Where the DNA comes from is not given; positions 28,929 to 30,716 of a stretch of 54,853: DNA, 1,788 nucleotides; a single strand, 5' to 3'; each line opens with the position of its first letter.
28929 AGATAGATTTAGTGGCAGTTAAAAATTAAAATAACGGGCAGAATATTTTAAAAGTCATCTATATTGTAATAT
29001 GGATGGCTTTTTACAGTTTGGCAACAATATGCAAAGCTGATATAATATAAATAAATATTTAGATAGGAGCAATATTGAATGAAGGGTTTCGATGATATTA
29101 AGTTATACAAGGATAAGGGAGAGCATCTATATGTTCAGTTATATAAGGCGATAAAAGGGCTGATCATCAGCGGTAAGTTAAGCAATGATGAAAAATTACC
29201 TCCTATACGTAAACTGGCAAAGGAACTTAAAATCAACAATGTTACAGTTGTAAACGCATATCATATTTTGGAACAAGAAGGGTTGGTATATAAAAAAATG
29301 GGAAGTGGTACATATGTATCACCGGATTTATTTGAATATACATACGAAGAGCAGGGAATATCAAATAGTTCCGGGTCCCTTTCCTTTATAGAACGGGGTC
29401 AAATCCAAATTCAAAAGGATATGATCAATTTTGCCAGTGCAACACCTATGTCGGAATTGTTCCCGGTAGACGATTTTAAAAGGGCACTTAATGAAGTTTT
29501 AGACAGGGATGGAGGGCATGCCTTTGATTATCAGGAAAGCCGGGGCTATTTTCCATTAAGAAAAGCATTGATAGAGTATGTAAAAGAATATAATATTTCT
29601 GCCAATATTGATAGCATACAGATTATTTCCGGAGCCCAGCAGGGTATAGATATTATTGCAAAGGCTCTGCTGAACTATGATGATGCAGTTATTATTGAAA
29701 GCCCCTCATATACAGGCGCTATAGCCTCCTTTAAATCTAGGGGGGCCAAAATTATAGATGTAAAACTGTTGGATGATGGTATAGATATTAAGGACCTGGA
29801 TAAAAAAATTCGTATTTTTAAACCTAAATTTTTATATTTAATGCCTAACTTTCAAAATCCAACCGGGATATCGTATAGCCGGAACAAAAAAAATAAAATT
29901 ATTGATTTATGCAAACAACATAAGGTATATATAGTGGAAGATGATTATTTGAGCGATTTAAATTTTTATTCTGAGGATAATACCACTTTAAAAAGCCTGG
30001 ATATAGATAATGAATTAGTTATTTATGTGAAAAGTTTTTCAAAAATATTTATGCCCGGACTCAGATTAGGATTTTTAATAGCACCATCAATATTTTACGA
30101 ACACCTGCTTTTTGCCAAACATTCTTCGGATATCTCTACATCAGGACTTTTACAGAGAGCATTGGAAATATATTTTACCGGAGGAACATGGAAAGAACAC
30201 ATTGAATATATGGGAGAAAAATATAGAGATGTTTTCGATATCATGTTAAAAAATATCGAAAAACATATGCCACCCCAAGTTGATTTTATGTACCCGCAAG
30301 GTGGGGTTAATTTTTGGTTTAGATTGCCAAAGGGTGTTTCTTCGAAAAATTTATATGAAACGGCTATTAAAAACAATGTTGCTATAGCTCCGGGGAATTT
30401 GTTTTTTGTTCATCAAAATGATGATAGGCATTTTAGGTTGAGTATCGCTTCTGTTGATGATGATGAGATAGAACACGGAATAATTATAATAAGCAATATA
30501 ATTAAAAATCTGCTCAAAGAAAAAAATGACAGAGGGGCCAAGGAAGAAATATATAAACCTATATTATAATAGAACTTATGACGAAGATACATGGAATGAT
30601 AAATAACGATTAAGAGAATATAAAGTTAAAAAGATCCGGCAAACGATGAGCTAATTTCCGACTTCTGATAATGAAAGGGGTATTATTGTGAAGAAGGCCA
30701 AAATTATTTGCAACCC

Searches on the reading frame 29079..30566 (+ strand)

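Call 42: search_protein_families(library=pfam, proteins=[window:29079-30566:+], max_evalue=0.00001)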
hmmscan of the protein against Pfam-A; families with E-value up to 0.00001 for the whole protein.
window:29079-30566:+ (496 aa): 2 families
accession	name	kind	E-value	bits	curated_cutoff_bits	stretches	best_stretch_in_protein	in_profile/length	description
PF00155.27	Aminotran_1_2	-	7.3e-36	124.5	19.7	1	114-468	2-358/361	Aminotransferase class I and II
PF00392.27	GntR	-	1.5e-13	50.6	27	1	17-80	1-64/64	Bacterial regulatory proteins, gntR family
